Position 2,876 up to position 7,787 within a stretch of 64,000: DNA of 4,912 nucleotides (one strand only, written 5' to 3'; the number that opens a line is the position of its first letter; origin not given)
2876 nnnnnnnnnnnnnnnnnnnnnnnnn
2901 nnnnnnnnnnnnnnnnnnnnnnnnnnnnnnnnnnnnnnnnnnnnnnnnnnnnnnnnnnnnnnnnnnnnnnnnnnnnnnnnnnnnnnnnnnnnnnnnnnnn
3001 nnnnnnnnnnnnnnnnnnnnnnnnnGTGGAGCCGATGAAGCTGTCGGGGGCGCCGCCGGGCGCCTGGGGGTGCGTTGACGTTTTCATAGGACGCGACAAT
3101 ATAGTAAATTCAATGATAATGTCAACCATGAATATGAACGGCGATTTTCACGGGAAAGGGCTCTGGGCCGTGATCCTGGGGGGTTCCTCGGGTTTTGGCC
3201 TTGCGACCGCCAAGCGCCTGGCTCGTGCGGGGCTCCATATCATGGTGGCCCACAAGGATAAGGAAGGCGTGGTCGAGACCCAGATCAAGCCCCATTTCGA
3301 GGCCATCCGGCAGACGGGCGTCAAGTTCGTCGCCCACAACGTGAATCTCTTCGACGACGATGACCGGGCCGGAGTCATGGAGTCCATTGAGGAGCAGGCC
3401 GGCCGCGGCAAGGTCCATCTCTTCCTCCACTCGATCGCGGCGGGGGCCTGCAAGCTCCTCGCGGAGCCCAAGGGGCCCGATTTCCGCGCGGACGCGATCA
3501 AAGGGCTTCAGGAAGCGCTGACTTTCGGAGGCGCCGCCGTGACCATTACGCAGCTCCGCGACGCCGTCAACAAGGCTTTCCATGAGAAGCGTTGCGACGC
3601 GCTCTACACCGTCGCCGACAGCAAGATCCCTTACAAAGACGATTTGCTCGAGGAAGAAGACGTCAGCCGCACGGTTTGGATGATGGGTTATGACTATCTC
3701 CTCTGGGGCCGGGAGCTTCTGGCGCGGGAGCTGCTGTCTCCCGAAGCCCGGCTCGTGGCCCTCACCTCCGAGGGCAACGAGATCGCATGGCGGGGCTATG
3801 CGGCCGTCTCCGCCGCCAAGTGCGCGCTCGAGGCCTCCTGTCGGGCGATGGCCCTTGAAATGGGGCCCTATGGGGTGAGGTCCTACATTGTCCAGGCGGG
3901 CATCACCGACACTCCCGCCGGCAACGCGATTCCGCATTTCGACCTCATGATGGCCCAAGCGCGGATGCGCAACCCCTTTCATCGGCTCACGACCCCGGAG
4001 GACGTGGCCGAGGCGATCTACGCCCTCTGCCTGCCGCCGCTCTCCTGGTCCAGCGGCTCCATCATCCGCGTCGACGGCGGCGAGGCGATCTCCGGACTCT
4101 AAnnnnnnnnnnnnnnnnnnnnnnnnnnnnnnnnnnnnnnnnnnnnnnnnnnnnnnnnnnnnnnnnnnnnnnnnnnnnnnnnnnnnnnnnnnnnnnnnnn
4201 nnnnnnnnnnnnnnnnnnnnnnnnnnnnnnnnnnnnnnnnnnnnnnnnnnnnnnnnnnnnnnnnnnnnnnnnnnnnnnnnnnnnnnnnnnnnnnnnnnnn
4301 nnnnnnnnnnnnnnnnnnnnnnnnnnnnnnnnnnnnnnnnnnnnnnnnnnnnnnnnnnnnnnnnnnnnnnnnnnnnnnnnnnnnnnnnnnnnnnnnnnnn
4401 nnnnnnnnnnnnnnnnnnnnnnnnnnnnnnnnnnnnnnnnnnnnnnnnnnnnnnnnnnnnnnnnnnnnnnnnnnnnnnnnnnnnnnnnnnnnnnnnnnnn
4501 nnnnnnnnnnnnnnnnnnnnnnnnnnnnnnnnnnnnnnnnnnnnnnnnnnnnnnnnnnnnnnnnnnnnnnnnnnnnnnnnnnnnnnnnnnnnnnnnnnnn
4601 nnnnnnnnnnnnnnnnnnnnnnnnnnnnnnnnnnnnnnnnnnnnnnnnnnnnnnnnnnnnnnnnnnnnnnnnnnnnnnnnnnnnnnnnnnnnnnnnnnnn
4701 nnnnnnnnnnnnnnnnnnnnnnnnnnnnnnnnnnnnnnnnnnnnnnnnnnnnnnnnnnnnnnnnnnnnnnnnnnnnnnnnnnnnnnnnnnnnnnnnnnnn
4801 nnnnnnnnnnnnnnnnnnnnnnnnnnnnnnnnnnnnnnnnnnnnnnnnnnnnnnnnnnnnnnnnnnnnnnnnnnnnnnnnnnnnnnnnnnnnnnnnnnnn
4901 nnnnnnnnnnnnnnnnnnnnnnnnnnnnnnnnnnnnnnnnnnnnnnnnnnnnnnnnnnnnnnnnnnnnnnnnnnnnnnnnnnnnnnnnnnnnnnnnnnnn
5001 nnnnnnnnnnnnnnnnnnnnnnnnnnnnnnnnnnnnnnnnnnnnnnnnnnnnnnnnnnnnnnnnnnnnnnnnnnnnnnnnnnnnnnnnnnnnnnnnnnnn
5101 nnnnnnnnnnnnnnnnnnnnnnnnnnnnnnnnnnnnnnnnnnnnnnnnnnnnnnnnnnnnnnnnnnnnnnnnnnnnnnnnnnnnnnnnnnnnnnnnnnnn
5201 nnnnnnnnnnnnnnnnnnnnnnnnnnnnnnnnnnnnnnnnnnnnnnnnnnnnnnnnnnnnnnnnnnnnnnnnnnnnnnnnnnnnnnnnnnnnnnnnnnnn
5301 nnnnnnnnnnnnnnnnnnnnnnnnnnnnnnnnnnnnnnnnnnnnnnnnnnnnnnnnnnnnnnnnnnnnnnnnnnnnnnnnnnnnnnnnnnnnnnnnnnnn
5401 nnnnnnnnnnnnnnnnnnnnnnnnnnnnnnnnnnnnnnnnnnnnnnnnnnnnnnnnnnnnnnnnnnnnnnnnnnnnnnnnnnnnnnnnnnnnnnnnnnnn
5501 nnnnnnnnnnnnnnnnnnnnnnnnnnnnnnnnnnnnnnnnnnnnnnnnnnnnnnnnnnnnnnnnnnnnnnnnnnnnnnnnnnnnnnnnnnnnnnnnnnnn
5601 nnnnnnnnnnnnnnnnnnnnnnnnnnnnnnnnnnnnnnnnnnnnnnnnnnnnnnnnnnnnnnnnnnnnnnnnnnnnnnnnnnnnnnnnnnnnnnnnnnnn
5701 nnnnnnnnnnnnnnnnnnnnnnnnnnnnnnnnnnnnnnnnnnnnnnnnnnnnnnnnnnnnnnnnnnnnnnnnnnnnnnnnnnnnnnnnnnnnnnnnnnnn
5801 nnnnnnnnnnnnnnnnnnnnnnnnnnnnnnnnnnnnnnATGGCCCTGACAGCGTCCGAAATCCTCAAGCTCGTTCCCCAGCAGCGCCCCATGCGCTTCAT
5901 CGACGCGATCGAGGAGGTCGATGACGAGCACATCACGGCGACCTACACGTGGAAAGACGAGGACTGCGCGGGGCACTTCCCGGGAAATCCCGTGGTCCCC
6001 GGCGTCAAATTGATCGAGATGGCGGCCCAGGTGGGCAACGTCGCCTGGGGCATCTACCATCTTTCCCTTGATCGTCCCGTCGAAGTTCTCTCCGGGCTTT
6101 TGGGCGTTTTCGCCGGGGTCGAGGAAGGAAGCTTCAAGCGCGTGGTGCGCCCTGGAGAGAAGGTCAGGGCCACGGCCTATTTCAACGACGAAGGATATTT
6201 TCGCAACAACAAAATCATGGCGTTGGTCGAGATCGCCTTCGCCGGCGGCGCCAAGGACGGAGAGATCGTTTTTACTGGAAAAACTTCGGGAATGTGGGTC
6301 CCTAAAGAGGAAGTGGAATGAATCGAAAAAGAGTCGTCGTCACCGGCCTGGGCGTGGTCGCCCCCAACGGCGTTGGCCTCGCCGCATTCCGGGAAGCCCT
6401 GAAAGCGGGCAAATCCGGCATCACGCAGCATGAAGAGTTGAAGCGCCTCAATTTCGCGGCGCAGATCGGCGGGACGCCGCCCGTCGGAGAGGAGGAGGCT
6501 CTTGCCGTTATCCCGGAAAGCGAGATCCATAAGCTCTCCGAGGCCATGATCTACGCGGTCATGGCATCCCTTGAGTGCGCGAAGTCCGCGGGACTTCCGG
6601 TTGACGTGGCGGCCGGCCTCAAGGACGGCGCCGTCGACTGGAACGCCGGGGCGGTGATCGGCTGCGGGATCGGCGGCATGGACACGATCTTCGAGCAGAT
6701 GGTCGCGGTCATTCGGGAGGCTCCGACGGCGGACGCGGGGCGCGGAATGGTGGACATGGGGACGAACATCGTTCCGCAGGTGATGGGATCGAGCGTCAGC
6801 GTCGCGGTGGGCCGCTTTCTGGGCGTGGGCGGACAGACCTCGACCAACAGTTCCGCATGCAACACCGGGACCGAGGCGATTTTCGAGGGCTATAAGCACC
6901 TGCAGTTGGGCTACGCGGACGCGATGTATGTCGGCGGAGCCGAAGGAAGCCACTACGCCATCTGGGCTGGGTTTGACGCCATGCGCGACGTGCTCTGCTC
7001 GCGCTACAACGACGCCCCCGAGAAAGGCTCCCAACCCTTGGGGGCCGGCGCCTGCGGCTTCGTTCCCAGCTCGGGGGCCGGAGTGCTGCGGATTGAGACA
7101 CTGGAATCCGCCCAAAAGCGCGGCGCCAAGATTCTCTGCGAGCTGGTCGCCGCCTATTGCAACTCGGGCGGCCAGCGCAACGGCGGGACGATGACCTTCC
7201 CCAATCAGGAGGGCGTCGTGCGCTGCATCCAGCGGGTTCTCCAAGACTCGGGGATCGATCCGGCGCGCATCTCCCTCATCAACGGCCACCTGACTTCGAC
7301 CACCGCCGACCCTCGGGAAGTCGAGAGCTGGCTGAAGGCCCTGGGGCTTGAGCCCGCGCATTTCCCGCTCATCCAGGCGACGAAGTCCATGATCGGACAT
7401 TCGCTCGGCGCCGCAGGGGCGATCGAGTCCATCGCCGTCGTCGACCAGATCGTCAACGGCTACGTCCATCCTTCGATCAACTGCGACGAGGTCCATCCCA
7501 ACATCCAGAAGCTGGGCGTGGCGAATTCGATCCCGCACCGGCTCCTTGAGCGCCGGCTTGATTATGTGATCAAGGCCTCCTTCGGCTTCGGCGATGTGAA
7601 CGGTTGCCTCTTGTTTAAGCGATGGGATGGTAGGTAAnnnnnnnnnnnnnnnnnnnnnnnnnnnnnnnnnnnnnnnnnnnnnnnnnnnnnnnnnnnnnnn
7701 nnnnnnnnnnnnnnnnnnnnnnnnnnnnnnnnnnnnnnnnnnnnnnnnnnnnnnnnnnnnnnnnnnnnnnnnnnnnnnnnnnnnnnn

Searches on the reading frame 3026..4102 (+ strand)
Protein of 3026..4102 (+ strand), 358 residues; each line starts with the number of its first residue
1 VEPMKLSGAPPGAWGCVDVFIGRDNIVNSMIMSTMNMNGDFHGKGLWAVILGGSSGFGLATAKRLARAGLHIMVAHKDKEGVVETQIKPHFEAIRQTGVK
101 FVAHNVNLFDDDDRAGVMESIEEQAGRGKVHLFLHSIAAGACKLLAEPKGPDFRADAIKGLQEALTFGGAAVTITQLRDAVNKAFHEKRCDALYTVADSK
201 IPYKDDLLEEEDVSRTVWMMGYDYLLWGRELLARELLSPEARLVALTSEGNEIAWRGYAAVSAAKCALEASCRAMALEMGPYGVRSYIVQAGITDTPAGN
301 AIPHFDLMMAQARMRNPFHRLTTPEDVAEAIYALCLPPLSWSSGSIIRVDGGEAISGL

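Call 4: search_protein_families(library=pfam, proteins=[window:3026-4102:+], max_evalue=1)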
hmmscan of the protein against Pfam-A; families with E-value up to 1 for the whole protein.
window:3026-4102:+ (358 aa): 6 families
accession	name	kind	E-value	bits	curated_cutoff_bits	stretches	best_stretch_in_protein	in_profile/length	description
PF13561.12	adh_short_C2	-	3.6e-34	118.8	27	2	233-352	115-234/236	Enoyl-(Acyl carrier protein) reductase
PF00106.31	adh_short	-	3.4e-17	63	26.6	2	173-301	60-189/195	short chain dehydrogenase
PF12241.14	Enoyl_reductase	-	1.3e-10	41.4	22.1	1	94-309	17-207/236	Trans-2-enoyl-CoA reductase catalytic region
PF08659.16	KR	-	0.0056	17.1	22.6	1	49-130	4-82/180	KR domain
PF12242.14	Eno-Rase_NADH_b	-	0.014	15.6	23.4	1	27-65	23-60/79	NAD(P)H binding domain of trans-2-enoyl-CoA reductase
PF03853.21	YjeF_N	-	0.021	15.2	24.9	1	53-109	36-92/169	YjeF-related protein N-terminus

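Call 5: search_protein_families(library=ncbifam, proteins=[window:3026-4102:+], max_evalue=1)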
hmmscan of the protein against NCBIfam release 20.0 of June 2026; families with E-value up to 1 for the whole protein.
window:3026-4102:+ (358 aa): 210 families (the best 25 are shown)
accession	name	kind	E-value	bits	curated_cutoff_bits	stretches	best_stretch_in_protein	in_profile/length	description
NF005975.0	PRK08063.1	equivalog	9.4e-28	97.2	328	2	236-354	129-247/250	enoyl-[acyl-carrier-protein] reductase FabL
NF004778.0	PRK06124.1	equivalog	6.9e-25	87.9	303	2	240-353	139-252/256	SDR family oxidoreductase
NF005559.1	PRK07231.1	subfamily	9.7e-23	80.9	215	2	156-354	46-248/249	glucose 1-dehydrogenase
NF006267.0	PRK08416.1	equivalog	1.9e-21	76.9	369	2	243-354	147-258/260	enoyl-ACP reductase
NF005449.0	PRK07041.1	equivalog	5.2e-21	75.6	257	2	207-355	94-239/240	SDR family oxidoreductase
NF005067.0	PRK06484.1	equivalog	1.8e-20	73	713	2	240-353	397-511/524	short chain dehydrogenase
NF004791.0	PRK06138.1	equivalog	1.1e-19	70.8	312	2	243-355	135-251/252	SDR family oxidoreductase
NF005717.0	PRK07533.1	equivalog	1.2e-19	71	337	1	232-355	134-257/259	enoyl-ACP reductase FabI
NF009386.0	PRK12745.1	equivalog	2.6e-19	69.3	250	2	239-356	141-257/259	3-ketoacyl-ACP reductase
NF052558.1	MBtsdlDhBudC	equivalog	7.2e-19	68.3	270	2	257-354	145-242/250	meso-2,3-butanediol dehydrogenase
NF009466.0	PRK12826.1-2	subfamily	5.7e-18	65.3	222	2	242-354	135-245/248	3-oxoacyl-ACP reductase FabG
NF005873.0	PRK07814.1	equivalog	7.9e-18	64.8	346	2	240-353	139-251/263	SDR family oxidoreductase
NF005938.0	PRK07984.1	equivalog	1.5e-17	63.7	477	1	233-356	131-254/262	enoyl-ACP reductase FabI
NF053701.1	CsHdxCHCADhChcB2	equivalog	2.6e-17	63.2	350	2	244-353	135-242/245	cis-4-hydroxycyclohexanecarboxylate dehydrogenase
NF006693.0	PRK09242.1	equivalog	3.4e-17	62.4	328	2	241-356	141-256/258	SDR family oxidoreductase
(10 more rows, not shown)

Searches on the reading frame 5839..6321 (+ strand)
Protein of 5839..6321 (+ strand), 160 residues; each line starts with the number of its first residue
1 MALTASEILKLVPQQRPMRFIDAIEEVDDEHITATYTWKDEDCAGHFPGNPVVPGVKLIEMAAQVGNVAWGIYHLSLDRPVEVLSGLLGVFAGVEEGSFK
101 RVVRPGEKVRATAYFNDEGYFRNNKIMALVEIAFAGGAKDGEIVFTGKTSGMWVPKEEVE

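Call 4: search_protein_families(library=pfam, proteins=[window:5839-6321:+], max_evalue=1)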
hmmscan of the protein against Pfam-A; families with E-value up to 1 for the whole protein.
window:5839-6321:+ (160 aa): 3 families
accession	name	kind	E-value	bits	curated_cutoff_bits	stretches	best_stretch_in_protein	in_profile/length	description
PF07977.19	FabA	-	6.5e-08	32.7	23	1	13-117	2-112/138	FabA-like domain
PF14041.11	Lipoprotein_21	-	0.051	14.2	25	1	14-48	40-74/87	LppP/LprE lipoprotein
PF21089.3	PKS_DH_N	-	0.081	13.3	27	1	49-74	37-67/103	Polyketide synthase dehydratase domain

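Call 5: search_protein_families(library=ncbifam, proteins=[window:5839-6321:+], max_evalue=1)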
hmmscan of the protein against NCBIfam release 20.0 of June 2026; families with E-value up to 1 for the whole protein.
window:5839-6321:+ (160 aa): 4 families
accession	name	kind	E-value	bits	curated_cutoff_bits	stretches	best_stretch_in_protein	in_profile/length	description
NF000582.1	PRK00006.1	equivalog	5.5e-17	62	113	1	6-117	3-109/137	3-hydroxyacyl-ACP dehydratase FabZ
TIGR01750.1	fabZ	equivalog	3.3e-16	59.4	155.15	1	4-116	2-112/141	3-hydroxyacyl-ACP dehydratase FabZ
NF009667.0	PRK13188.1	equivalog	6.3e-15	54.8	465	1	3-110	321-423/464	bifunctional UDP-3-O-[3-hydroxymyristoyl] N-acetylglucosamine deacetylase/3-hydroxyacyl-ACP dehydratase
NF058663.1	cispen_cyc_AmcE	equivalog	7.1e-06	26.1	140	1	3-110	4-107/153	cispentacin biosynthesis cyclizing decarboxylase AmcE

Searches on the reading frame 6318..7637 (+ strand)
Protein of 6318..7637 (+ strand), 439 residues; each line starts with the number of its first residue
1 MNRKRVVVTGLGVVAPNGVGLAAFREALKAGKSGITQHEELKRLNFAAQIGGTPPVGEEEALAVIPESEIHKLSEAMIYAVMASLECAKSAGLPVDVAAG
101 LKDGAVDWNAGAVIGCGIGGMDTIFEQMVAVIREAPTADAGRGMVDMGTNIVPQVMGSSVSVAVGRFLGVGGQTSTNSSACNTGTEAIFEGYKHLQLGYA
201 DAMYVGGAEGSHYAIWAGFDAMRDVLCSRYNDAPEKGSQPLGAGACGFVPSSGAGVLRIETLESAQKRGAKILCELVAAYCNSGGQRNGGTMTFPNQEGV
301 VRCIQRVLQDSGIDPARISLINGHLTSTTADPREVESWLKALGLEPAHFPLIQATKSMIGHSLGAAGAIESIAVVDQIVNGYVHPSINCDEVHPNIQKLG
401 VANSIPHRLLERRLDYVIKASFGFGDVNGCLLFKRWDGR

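Call 4: search_protein_families(library=pfam, proteins=[window:6318-7637:+], max_evalue=1)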
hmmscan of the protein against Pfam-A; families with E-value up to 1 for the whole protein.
window:6318-7637:+ (439 aa): 2 families
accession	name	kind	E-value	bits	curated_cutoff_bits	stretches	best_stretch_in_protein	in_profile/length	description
PF02801.28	Ketoacyl-synt_C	-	8.4e-24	84.3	20.8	1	274-389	2-118/119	Beta-ketoacyl synthase, C-terminal domain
PF00109.32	ketoacyl-synt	-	3.7e-23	82.9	20.8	1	4-265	2-252/252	Beta-ketoacyl synthase, N-terminal domain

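Call 5: search_protein_families(library=ncbifam, proteins=[window:6318-7637:+], max_evalue=1)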
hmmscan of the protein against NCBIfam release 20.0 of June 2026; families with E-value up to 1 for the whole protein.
window:6318-7637:+ (439 aa): 20 families
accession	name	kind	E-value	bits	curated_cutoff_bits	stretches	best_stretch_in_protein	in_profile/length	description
TIGR03150.1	fabF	equivalog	2.3e-80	270.3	493.75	1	4-434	1-407/407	beta-ketoacyl-ACP synthase II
NF005589.0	PRK07314.1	subfamily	3e-80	270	387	1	1-436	1-412/413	beta-ketoacyl-ACP synthase II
NF004970.0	PRK06333.1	subfamily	1.6e-72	244.7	525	1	1-437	1-423/424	beta-ketoacyl-ACP synthase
NF005935.0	PRK07967.1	equivalog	7.2e-70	235.9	630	1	4-437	2-405/406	beta-ketoacyl-ACP synthase I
NF006274.0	PRK08439.1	equivalog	1.1e-56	192.4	621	1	4-435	2-405/406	beta-ketoacyl-ACP synthase II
NF006434.0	PRK08722.1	equivalog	5.8e-56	190.1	759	1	1-435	1-413/414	beta-ketoacyl-ACP synthase II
NF006587.0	PRK09116.1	equivalog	2.9e-54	184.4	470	1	4-436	2-407/408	beta-ketoacyl-ACP synthase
NF005490.0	PRK07103.1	equivalog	2.3e-45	155.4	445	1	2-435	2-412/414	polyketide beta-ketoacyl:acyl carrier protein synthase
NF005076.0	PRK06501.1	equivalog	9.3e-44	150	629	1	3-434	10-421/425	beta-ketoacyl-ACP synthase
NF005916.1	PRK07910.1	equivalog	1.2e-42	146.3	560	1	5-434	13-416/418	KasA/KasB family beta-ketoacyl-ACP synthase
NF058662.1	cispenta_AmcF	equivalog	1.5e-32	113.1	325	1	161-434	109-368/369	cispentacin biosynthesis acyltransferase subunit AmcF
NF004618.0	PRK05952.1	equivalog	3.9e-27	95.2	455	1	5-434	3-381/384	beta-ketoacyl-ACP synthase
NF006618.0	PRK09185.1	subfamily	5.1e-24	85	407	1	159-435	139-392/394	beta-ketoacyl-ACP synthase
NF040607.1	mycolic_Pks13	equivalog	5.1e-18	64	2100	1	172-397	262-483/1680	polyketide synthase Pks13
NF045894.1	PKS_plus_SDR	equivalog_domain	1.1e-17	63.1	1740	1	155-396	144-383/1515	type I polyketide synthase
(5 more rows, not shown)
